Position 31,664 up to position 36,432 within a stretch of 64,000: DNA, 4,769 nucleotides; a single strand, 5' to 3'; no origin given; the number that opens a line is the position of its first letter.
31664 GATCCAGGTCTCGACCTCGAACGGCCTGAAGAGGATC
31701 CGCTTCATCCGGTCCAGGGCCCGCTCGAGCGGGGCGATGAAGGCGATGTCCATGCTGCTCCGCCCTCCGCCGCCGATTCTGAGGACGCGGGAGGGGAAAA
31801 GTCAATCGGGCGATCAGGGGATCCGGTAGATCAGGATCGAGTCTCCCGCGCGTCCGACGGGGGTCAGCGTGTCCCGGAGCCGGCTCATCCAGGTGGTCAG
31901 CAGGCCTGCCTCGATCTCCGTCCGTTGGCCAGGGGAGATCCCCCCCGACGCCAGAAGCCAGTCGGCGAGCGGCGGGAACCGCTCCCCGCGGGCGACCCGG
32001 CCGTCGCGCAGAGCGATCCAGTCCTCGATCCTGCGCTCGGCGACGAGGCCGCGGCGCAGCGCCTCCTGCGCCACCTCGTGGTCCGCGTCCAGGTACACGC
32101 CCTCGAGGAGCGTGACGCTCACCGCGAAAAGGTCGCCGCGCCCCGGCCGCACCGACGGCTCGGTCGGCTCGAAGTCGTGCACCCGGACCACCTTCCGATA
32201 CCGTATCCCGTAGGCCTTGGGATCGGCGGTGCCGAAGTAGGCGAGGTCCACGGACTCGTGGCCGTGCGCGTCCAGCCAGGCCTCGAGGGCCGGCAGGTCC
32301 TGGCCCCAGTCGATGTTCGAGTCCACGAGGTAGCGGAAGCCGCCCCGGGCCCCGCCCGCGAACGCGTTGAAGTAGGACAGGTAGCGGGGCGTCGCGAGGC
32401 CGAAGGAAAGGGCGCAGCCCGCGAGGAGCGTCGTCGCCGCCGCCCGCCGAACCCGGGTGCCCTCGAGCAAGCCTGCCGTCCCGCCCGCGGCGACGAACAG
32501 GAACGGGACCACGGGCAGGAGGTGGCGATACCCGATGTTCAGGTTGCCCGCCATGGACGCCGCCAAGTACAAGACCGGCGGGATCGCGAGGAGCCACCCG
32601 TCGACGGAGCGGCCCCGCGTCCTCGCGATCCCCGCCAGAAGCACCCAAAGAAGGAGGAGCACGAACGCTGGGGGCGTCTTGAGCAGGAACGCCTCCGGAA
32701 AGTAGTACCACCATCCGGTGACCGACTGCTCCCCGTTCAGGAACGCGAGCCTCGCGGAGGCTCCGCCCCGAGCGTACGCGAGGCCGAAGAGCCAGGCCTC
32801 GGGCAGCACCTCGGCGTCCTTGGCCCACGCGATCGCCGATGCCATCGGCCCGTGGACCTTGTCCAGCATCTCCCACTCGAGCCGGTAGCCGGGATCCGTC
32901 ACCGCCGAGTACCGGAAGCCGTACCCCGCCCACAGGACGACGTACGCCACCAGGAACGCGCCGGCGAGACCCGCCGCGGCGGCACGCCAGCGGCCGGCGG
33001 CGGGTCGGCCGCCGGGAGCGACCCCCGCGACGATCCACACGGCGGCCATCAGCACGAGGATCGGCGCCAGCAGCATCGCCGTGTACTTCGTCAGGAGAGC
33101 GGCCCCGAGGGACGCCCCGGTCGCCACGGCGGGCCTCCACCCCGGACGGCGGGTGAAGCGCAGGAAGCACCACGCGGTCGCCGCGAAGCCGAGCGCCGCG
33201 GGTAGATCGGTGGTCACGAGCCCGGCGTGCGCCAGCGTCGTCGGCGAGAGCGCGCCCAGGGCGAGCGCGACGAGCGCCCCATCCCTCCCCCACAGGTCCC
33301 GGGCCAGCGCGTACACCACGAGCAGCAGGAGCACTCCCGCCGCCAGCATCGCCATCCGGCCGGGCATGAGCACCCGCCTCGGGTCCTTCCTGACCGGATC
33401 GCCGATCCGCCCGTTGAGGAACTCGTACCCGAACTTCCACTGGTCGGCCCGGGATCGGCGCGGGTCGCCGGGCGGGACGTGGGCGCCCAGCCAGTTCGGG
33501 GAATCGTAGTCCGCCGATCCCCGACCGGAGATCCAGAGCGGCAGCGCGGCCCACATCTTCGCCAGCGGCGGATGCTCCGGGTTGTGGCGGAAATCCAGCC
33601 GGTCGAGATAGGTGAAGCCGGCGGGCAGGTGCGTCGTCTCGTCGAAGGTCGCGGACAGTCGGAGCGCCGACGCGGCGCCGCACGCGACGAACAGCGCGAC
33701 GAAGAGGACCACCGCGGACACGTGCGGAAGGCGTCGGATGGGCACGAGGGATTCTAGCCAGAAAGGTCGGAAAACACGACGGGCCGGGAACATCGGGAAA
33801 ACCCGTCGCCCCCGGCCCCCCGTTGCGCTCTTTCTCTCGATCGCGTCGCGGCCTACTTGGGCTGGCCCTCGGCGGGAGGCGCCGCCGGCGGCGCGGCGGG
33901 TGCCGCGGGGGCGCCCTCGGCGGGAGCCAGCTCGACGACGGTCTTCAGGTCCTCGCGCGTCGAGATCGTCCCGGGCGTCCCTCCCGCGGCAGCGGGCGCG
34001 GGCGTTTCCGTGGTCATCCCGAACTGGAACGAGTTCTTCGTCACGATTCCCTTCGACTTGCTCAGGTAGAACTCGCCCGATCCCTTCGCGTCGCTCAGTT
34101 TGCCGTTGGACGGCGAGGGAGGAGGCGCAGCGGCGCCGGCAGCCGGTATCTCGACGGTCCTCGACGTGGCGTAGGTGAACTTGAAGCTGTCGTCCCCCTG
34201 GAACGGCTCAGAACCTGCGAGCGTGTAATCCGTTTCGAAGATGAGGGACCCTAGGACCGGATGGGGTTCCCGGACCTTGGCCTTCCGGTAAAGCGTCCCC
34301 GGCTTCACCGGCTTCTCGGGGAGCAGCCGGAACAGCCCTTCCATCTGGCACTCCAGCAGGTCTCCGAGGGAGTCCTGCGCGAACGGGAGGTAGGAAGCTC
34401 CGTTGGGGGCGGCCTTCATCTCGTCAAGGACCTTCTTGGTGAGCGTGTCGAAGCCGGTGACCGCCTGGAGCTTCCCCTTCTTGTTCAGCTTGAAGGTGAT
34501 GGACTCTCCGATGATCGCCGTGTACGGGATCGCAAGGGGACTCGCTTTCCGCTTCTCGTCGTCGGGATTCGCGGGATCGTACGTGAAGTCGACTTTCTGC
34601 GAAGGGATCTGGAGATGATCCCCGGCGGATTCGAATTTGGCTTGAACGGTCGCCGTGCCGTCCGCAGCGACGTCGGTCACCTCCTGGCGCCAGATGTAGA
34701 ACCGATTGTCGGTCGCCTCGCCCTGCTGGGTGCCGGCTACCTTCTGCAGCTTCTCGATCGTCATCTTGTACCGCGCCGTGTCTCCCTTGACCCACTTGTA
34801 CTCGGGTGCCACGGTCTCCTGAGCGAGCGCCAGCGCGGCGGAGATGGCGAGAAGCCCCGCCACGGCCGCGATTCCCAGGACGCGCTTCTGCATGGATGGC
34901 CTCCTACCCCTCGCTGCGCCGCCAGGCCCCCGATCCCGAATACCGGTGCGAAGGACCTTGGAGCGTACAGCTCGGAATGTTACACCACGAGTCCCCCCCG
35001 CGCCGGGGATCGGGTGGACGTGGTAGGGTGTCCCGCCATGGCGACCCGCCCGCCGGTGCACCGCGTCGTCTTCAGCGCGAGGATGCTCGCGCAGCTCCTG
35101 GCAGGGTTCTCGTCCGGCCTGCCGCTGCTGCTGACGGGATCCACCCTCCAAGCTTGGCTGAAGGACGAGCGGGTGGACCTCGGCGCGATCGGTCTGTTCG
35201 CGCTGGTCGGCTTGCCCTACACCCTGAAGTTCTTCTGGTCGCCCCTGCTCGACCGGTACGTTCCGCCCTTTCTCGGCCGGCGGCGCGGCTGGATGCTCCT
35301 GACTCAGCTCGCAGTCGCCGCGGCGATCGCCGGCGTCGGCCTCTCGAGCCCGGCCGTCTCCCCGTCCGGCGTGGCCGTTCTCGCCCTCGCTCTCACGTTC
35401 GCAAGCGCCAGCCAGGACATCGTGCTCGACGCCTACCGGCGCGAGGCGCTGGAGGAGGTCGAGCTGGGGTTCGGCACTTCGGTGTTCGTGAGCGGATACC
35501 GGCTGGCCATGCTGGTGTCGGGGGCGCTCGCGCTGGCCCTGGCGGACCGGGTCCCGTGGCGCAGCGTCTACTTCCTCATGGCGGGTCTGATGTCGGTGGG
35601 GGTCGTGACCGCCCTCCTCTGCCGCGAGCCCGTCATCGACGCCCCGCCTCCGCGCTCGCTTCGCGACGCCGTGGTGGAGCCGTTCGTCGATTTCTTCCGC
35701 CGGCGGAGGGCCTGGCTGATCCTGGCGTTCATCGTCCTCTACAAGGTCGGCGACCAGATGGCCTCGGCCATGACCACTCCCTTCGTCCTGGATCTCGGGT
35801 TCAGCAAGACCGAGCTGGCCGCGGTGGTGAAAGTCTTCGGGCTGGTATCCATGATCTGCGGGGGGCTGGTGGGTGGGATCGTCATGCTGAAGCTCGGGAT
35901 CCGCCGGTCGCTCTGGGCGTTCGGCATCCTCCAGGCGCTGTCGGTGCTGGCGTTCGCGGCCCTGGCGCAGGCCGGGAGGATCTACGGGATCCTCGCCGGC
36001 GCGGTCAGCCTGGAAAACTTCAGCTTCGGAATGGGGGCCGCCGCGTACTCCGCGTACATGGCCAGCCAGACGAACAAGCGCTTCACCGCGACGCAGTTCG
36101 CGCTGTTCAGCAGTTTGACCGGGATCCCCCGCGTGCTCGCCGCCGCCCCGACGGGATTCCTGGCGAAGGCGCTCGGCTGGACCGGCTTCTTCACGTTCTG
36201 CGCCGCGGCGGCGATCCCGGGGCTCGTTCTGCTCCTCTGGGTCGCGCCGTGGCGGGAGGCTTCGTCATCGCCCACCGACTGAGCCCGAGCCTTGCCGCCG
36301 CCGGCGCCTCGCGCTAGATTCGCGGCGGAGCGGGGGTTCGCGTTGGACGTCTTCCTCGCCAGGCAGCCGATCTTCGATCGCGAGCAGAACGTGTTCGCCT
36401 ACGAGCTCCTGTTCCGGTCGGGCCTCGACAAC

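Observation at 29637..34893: Stripped-down ClpX-like AAA+ ATPase clustered with a polytopic membrane protein, a GT39 glycosyltransferase and a secreted Pro/Ala-tailed protein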

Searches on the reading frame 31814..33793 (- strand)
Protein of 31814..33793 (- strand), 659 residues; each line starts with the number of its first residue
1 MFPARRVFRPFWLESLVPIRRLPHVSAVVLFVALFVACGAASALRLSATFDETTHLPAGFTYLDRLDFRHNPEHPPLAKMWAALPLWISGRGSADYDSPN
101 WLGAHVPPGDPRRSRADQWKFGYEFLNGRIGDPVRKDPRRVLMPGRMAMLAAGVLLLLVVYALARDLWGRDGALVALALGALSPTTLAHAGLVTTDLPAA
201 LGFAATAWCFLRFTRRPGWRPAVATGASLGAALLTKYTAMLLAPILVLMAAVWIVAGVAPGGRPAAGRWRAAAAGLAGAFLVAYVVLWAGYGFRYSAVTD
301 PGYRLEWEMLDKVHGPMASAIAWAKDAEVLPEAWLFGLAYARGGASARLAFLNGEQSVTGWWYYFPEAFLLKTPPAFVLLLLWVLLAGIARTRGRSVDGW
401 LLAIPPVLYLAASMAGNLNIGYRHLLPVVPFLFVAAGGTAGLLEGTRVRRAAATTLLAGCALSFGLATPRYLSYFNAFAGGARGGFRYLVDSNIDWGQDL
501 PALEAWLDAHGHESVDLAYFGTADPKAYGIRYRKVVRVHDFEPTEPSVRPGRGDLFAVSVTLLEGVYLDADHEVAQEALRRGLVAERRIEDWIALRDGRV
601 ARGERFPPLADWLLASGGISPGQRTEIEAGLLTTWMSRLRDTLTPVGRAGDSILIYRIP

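Call 3: search_protein_families(library=pfam, proteins=[window:31814-33793:-], max_evalue=0.01)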
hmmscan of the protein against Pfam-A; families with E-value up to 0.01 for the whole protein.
window:31814-33793:- (659 aa): 2 families
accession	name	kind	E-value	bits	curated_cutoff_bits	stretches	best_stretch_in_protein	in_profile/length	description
PF13231.12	PMT_2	-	1.3e-12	48.7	26.1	1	145-253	24-131/160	Dolichyl-phosphate-mannose-protein mannosyltransferase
PF02366.24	PMT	-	9.8e-11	42.1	22.7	1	148-253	88-200/245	Dolichyl-phosphate-mannose-protein mannosyltransferase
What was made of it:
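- On GT39 / PMT-type GT-C glycosyltransferase (gene 31814-33793): PMT_2 48.7 bits against 26.1, and PMT 42.1 against 22.7 (call 3).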

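Call 4: search_protein_families(library=ncbifam, proteins=[window:31814-33793:-], max_evalue=0.01)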
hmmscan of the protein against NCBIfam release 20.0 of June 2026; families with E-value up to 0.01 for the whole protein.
window:31814-33793:- (659 aa): 0 families

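Call 24: search_protein_families(library=padloc, proteins=[window:31814-33793:-], max_evalue=0.01)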
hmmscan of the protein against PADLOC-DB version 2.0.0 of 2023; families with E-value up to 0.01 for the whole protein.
window:31814-33793:- (659 aa): 0 families

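Call 59: search_solved_structures(query=window:31814-33793:-, max_evalue=0.1)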
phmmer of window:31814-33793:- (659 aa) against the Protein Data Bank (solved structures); distinct sequences matched with E-value up to 0.1: 0.
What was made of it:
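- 31814..33793 (-): 659-aa GT-C glycosyltransferase of the PMT_2/PMT type, with FDE after TM1 and a C-terminal region of about 200 aa that lacks hydrophobic segments. There is no PDB sequence match (call 59).
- On GT39 / PMT-type GT-C glycosyltransferase (gene 31814-33793): The CAZy family assignment (GT39 as opposed to GT83 or others) was not tested, and there is no PDB sequence match (call 59).
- Checked: No solved structure matches this protein by sequence (call 59).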

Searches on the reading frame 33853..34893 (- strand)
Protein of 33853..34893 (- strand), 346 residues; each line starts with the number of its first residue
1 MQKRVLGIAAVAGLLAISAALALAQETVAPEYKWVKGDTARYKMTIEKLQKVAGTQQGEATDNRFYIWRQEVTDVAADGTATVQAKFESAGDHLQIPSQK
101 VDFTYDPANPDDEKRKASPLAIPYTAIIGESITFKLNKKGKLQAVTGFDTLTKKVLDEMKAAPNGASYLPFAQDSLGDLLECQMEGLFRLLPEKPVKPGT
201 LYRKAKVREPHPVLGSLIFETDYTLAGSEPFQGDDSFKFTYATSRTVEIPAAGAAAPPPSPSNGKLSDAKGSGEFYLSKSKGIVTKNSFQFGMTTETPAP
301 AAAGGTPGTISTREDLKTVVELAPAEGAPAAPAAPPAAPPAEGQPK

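Call 3: search_protein_families(library=pfam, proteins=[window:33853-34893:-], max_evalue=0.01)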
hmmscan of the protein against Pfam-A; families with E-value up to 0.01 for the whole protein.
window:33853-34893:- (346 aa): 1 family
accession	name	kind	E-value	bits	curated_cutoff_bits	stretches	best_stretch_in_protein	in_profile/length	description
PF19777.4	DUF6263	-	2.2e-12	47.5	26.7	1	78-201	1-122/196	Family of unknown function (DUF6263)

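Call 4: search_protein_families(library=ncbifam, proteins=[window:33853-34893:-], max_evalue=0.01)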
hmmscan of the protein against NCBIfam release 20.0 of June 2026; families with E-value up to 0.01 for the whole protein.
window:33853-34893:- (346 aa): 0 families

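Call 24: search_protein_families(library=padloc, proteins=[window:33853-34893:-], max_evalue=0.01)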
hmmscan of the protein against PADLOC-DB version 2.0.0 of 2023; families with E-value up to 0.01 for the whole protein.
window:33853-34893:- (346 aa): 0 families

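Call 42: find_related_loci(query=window:33853-34893:-, collection=metagenome_contigs, flank=8000)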
Query window:33853-34893:- (346 aa) in metagenome_contigs; peptide patterns used: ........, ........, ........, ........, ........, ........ (x = any residue, [..] = any of these).
229 stretches matched a pattern, but none encodes a relative of the query by tblastn (E <= 1e-3).

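Call 45: find_related_loci(query=A4, collection=metagenome_contigs, flank=8000)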
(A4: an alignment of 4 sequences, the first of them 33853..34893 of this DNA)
Query A4 (346 aa) in metagenome_contigs; peptide patterns used: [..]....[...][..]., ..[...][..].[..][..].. (x = any residue, [..] = any of these).
600 stretches matched a pattern, but none encodes a relative of the query by tblastn (E <= 1e-3).
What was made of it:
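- Tried and rejected: Two metagenome_contigs scans with DUF6263, one with the single protein and one with the 4-sequence alignment, returned no confirmed loci (calls 42, 45).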

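Call 46: find_homologous_proteins(query=window:33853-34893:-, max_evalue=0.001)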
Query window:33853-34893:- (346 aa): 11 proteins with E <= 0.001 among 8000 candidates.
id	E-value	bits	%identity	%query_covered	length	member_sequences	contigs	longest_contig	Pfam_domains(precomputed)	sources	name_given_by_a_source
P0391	8.2e-223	756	100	100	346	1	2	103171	PF19777.5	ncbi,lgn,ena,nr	ncbi:MAG: hypothetical protein LAO51_03230 [Acidobacteriia bacterium]|nr:hypothetical protein [Terri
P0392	1.2e-159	549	74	92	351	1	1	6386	PF19777.5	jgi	jgi:hypothetical protein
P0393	1.3e-156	539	73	93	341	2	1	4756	PF19777.5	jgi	jgi:hypothetical protein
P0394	2.5e-151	522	71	99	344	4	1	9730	PF19777.5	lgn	-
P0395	5.2e-142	491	66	100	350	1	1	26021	PF19777.5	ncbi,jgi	jgi:hypothetical protein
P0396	7.0e-142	490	63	100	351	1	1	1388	PF19777.5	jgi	jgi:hypothetical protein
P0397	3.9e-140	485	66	100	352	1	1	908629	PF19777.5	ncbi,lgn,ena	-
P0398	2.1e-139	482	63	87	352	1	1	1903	PF19777.5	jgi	jgi:hypothetical protein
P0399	1.1e-138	480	65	87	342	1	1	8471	PF19777.5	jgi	jgi:hypothetical protein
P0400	6.3e-106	372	53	93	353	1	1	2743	PF19777.5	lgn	-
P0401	1.1e-91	326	51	86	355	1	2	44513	PF19777.5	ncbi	-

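Call 49: find_encoding_contigs(protein=P0397, flank=10000, max_places=1)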
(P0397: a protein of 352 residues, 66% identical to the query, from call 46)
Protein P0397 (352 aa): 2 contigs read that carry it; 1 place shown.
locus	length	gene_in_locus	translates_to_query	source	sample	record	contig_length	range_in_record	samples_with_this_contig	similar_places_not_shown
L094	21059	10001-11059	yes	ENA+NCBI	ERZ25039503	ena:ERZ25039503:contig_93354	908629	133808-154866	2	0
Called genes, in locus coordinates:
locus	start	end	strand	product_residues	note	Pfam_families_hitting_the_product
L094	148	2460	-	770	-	PF00403:HMA, PF00122:E1-E2_ATPase, PF00702:Hydrolase, PF12710:HAD (weak), PF08282:Hydrolase_3 (faint)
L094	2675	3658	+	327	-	PF00133:tRNA-synt_1, PF09334:tRNA-synt_1g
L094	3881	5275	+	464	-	PF00133:tRNA-synt_1 (weak), PF08264:Anticodon_1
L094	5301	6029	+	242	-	PF13635:DUF4143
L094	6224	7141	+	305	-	PF01791:DeoC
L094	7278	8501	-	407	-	PF00563:EAL, PF08668:HDOD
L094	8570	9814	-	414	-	PF07690:MFS_1, PF13000:Acatn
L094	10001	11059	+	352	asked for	PF19777:DUF6263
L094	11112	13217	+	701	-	PF02366:PMT, PF13231:PMT_2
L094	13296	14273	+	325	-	PF24400:DUF7544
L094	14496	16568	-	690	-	PF26550:Tricorn_2nd (faint), PF26549:Tricorn_N, PF07676:PD40 (weak), PF26549:Tricorn_N, PF02129:Peptidase_S15 (weak), PF01738:DLH, PF20434:BD-FAE, PF00326:Peptidase_S9, +2 more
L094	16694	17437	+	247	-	PF00535:Glycos_transf_2, PF10111:Glyco_tranf_2_2 (faint), PF13641:Glyco_tranf_2_3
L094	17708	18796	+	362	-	PF13191:AAA_16 (weak), PF13401:AAA_22 (faint), PF00004:AAA, PF07724:AAA_2, PF07728:AAA_5 (weak)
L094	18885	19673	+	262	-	PF02567:PhzC-PhzF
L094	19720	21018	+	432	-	PF00109:ketoacyl-synt, PF00108:Thiolase_N (faint), PF02801:Ketoacyl-synt_C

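Call 50: find_encoding_contigs(protein=P0395, flank=10000, max_places=1)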
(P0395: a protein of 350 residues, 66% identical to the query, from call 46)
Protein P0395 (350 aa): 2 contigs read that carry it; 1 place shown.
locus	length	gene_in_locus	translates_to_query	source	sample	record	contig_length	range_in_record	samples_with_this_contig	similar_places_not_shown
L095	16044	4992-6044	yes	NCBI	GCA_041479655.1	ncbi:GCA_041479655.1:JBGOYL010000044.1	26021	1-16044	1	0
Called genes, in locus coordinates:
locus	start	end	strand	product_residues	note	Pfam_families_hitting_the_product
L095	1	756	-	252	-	?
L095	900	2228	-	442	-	PF04191:PEMT (weak)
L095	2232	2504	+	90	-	-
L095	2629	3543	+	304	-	PF01791:DeoC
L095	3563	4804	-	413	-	PF07690:MFS_1, PF13000:Acatn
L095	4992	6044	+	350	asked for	PF19777:DUF6263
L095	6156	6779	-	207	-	PF00413:Peptidase_M10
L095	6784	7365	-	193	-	-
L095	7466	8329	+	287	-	-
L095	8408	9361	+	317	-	PF24400:DUF7544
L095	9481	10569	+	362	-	PF13191:AAA_16 (weak), PF13401:AAA_22 (faint), PF00004:AAA (weak), PF07724:AAA_2, PF07728:AAA_5 (weak)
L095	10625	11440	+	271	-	PF02567:PhzC-PhzF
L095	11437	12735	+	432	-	PF00109:ketoacyl-synt, PF02801:Ketoacyl-synt_C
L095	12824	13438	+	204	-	-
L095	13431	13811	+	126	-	PF13601:HTH_34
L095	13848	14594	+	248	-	PF01255:Prenyltransf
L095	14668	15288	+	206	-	-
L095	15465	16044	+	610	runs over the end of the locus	-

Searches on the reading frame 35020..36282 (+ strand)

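Call 3: search_protein_families(library=pfam, proteins=[window:35020-36282:+], max_evalue=0.01)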
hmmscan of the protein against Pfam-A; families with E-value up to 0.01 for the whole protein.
window:35020-36282:+ (420 aa): 2 families
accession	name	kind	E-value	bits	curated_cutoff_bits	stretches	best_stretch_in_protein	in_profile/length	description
PF07690.21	MFS_1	-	1.4e-28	100.2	33.4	1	27-374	3-346/347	Major Facilitator Superfamily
PF13000.13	Acatn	-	1.2e-10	41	23.7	1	31-104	11-86/546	Acetyl-coenzyme A transporter 1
